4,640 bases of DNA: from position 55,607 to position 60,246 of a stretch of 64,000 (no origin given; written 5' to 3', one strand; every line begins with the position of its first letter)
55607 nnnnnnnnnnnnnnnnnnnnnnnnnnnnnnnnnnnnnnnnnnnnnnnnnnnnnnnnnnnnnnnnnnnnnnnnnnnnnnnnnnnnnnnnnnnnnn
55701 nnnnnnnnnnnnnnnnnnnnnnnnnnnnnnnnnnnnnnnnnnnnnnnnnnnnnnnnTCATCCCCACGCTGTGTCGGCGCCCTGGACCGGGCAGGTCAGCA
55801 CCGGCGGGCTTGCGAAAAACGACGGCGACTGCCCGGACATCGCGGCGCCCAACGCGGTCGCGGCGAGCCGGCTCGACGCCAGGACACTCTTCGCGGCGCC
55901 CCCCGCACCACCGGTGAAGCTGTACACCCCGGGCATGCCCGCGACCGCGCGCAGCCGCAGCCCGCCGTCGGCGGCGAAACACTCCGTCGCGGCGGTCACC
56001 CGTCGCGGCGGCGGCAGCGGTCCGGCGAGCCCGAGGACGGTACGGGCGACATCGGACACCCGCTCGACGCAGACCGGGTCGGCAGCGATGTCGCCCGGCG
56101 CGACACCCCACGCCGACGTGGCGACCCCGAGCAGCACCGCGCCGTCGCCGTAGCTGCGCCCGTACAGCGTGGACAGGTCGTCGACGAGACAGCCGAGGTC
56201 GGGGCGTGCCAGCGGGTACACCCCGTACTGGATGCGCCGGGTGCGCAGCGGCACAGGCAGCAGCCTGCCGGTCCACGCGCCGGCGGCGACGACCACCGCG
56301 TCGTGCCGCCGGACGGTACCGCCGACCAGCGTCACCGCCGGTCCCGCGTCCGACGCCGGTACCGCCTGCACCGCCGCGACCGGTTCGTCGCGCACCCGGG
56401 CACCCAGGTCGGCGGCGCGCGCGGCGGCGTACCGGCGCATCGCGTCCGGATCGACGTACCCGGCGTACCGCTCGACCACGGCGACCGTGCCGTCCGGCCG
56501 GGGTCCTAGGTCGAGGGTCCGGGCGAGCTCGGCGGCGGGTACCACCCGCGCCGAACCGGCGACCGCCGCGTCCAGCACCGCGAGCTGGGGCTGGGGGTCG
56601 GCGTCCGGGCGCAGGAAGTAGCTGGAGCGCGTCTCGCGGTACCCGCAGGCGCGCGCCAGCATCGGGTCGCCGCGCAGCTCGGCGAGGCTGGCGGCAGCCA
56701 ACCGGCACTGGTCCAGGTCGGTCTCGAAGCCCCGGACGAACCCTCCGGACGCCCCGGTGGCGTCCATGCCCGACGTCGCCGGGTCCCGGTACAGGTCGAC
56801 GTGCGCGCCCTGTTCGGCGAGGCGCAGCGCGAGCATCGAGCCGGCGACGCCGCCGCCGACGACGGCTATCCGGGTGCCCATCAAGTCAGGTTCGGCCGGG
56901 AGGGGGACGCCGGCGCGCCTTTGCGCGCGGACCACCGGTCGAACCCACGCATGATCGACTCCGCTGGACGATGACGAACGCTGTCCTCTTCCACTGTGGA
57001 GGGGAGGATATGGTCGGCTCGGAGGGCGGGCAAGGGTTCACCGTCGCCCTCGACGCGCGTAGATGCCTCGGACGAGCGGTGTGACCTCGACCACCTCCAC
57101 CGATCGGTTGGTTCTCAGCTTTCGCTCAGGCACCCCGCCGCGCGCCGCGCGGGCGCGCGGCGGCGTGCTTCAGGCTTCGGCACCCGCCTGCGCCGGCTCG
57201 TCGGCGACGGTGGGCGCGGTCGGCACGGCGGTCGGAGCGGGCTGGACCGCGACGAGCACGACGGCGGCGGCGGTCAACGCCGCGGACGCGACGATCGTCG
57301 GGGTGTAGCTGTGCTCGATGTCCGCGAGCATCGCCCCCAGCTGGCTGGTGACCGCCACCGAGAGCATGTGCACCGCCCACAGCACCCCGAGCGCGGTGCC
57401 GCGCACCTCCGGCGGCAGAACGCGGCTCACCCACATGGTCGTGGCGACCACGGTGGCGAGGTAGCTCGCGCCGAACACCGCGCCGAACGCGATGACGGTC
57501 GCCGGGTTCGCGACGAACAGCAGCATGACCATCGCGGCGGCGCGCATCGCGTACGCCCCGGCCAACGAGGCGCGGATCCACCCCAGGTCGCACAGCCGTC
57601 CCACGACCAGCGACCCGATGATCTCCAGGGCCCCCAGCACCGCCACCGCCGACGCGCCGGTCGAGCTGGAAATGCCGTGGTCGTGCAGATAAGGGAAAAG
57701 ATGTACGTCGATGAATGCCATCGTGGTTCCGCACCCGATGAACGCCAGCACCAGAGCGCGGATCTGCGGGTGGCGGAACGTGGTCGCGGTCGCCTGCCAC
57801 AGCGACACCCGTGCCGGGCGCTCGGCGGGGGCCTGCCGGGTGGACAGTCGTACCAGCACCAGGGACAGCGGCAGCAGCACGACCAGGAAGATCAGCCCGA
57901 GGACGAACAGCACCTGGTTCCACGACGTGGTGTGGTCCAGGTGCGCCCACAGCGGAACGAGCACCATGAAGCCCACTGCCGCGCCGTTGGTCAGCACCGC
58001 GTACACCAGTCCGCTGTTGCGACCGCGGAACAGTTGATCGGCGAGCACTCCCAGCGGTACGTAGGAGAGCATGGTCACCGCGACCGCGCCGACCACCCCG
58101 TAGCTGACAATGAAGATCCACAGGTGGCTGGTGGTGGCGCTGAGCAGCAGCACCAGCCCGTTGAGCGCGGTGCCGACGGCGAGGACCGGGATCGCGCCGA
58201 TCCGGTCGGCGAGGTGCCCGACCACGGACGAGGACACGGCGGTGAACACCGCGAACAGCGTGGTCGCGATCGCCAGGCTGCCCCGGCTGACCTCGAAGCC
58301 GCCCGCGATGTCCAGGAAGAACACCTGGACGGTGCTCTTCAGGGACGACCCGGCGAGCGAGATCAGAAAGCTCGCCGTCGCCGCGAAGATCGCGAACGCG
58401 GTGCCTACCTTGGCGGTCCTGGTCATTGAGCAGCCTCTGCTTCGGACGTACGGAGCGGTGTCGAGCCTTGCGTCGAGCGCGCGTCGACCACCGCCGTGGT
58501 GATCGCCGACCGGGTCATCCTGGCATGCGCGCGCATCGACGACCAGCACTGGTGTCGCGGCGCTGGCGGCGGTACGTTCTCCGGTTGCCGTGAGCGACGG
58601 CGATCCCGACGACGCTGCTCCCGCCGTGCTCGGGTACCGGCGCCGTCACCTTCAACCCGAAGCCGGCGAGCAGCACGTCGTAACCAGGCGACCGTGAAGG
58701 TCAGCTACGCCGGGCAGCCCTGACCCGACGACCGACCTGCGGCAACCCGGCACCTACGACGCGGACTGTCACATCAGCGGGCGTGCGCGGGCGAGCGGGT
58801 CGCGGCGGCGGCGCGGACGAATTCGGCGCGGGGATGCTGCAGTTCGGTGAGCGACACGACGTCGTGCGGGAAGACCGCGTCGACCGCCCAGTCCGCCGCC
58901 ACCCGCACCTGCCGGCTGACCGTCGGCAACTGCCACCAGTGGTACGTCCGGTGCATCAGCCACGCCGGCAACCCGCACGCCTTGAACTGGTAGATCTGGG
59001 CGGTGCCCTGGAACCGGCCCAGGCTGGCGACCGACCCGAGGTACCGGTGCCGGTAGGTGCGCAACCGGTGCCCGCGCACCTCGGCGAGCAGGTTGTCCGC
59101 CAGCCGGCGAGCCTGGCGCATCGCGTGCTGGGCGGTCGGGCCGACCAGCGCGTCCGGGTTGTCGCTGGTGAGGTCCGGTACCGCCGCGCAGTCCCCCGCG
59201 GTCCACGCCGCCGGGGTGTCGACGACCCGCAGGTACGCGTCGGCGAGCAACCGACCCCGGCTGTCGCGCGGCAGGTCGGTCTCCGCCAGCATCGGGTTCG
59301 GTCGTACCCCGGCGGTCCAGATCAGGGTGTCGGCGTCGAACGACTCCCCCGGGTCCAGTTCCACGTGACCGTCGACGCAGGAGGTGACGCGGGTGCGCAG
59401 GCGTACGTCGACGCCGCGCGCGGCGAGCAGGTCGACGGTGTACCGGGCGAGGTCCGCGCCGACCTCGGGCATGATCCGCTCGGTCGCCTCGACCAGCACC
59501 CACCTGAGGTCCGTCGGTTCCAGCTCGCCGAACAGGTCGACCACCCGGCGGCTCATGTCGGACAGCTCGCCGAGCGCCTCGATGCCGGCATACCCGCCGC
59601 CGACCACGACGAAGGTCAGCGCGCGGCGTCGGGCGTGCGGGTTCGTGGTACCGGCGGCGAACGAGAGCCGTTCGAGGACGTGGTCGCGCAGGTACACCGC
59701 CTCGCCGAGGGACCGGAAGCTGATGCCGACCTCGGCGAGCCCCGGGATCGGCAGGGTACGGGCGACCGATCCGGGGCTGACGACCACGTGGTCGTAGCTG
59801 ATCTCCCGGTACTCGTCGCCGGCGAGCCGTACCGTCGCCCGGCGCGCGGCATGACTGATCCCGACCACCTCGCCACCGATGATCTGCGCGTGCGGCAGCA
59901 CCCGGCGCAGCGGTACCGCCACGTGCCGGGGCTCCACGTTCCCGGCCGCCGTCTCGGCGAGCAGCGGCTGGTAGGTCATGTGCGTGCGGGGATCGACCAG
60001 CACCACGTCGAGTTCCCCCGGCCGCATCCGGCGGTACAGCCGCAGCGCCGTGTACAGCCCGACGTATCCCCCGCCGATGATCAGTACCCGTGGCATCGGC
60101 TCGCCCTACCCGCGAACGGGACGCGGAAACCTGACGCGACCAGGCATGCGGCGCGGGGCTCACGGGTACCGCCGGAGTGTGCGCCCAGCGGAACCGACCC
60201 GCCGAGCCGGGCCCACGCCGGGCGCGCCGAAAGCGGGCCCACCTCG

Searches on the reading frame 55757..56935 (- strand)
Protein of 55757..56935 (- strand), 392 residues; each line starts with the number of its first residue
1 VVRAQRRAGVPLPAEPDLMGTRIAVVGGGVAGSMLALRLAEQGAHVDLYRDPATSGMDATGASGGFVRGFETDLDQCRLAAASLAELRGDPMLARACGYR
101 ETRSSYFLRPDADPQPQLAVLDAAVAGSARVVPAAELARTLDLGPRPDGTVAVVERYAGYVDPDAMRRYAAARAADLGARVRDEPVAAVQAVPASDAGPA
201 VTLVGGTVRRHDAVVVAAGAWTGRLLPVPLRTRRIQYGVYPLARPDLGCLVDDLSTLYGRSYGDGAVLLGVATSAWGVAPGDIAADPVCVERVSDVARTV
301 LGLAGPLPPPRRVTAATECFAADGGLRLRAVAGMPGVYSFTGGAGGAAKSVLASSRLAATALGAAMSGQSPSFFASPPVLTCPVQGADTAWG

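Call 29: search_protein_families(library=pfam, proteins=[window:55757-56935:-], max_evalue=0.001)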
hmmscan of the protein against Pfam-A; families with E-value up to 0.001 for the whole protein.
window:55757-56935:- (392 aa): 2 families
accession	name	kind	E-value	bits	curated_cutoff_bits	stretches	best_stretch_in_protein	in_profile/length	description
PF01266.30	DAO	-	2.5e-27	96.8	27.9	1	22-359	1-351/353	FAD dependent oxidoreductase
PF13450.12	NAD_binding_8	-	0.00091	19.9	21.9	0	25-56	1-33/68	NAD(P)-binding Rossmann-like domain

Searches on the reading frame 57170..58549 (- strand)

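Call 29: search_protein_families(library=pfam, proteins=[window:57170-58549:-], max_evalue=0.001)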
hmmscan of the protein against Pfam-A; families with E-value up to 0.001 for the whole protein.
window:57170-58549:- (459 aa): 2 families
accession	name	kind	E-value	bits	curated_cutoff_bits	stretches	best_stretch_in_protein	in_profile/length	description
PF07690.21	MFS_1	-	6.4e-34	117.8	33.4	2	68-400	8-345/347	Major Facilitator Superfamily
PF12832.13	MFS_1_like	-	1.2e-07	31.5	25.2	1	93-409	37-358/373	MFS_1 like family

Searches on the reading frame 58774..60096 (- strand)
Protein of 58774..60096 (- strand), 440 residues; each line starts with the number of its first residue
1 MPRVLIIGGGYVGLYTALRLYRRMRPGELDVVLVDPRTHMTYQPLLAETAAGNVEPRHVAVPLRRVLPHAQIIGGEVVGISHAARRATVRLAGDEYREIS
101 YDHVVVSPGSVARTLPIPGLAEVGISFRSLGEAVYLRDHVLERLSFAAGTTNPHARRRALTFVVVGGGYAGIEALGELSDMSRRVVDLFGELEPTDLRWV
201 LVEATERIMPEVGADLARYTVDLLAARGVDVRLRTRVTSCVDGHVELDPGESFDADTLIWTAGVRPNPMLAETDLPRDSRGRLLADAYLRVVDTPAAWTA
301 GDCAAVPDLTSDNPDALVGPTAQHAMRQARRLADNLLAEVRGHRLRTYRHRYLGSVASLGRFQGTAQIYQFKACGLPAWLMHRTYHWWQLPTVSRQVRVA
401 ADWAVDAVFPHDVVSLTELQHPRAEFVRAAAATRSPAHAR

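Call 29: search_protein_families(library=pfam, proteins=[window:58774-60096:-], max_evalue=0.001)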
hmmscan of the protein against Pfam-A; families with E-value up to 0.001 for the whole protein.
window:58774-60096:- (440 aa): 4 families
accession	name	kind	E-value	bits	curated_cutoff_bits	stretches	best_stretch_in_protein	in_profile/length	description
PF07992.20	Pyr_redox_2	-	1.5e-43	149.8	26.1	1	3-329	2-291/291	Pyridine nucleotide-disulphide oxidoreductase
PF01266.30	DAO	-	8.8e-09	35.8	27.9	1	3-37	1-31/353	FAD dependent oxidoreductase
PF00070.33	Pyr_redox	-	2.4e-08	34.8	22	1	162-241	2-67/82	Pyridine nucleotide-disulphide oxidoreductase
PF13454.12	NAD_binding_9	-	1.3e-06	28.9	21.8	1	6-40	2-36/155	FAD-NAD(P)-binding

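Call 47: find_homologous_proteins(query=window:58774-60096:-, max_evalue=1e-30)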
Query window:58774-60096:- (440 aa): 7990 proteins with E <= 1e-30 among 8000 candidates; the best 120 are listed.
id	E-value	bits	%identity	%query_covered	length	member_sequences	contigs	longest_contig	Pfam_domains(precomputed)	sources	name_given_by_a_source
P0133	8.1e-291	982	100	100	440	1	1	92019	PF01266.31,PF07992.21,PF00070.34,PF13454.13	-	-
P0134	2.9e-260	882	89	100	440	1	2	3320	PF01266.31,PF07992.21,PF00070.34,PF13454.13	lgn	-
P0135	2.5e-185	635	66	99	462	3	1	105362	PF07992.21,PF00070.34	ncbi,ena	-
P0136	3.7e-184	631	64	100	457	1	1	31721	PF07992.21,PF00070.34,PF13454.13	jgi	jgi:NADH dehydrogenase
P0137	6.2e-183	627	65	98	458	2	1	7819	PF07992.21,PF00070.34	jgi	jgi:NADH dehydrogenase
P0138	4.4e-181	621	65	97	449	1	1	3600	PF07992.21,PF00070.34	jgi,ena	-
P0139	2.8e-180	618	65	99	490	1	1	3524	PF07992.21,PF00070.34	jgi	jgi:NADH dehydrogenase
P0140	1.1e-177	610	66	98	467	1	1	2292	PF07992.21,PF00070.34,PF13454.13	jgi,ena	-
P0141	3.1e-176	605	66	91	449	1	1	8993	PF07992.21,PF00070.34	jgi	jgi:NADH dehydrogenase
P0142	1.2e-171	590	65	94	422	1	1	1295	PF07992.21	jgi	jgi:NADH:ubiquinone reductase (H+-translocating)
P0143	6.4e-171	587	64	97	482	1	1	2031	PF07992.21,PF00070.34,PF13454.13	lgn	-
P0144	4.1e-170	585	61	96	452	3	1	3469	PF07992.21,PF00070.34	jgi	jgi:NADH dehydrogenase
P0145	8.0e-169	580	61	98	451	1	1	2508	PF07992.21,PF00070.34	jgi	jgi:NADH dehydrogenase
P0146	1.9e-167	576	60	98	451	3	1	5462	PF07992.21,PF00070.34,PF13454.13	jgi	jgi:NADH dehydrogenase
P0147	3.9e-167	575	59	100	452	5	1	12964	PF01266.31,PF07992.21,PF00070.34,PF13454.13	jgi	jgi:NADH dehydrogenase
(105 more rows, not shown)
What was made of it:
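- Tried and rejected: The best named Ndh-2 hits are 57-60% identical and spread over Planosporangium, Frankia/Pseudofrankia, Geodermatophilus and Pseudonocardia (call 47).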

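Call 55: find_encoding_contigs(protein=P0134, flank=3000, max_places=2)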
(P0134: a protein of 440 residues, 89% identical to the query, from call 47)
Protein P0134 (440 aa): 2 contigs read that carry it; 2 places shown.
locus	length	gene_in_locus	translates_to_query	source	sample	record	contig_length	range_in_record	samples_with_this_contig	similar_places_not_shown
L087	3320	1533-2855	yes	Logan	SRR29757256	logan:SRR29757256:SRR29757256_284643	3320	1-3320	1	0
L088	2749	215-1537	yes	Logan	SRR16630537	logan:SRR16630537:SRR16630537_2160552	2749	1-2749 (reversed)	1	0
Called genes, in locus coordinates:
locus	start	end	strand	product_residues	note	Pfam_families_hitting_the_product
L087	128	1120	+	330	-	PF01699:Na_Ca_ex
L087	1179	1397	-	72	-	-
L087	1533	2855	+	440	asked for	PF00070:Pyr_redox (faint), PF01266:DAO (faint), PF07992:Pyr_redox_2, PF13454:NAD_binding_9 (faint)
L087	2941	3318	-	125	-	?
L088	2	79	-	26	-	?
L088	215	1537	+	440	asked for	PF00070:Pyr_redox (faint), PF01266:DAO (faint), PF07992:Pyr_redox_2, PF13454:NAD_binding_9 (faint)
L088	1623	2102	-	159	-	-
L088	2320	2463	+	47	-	-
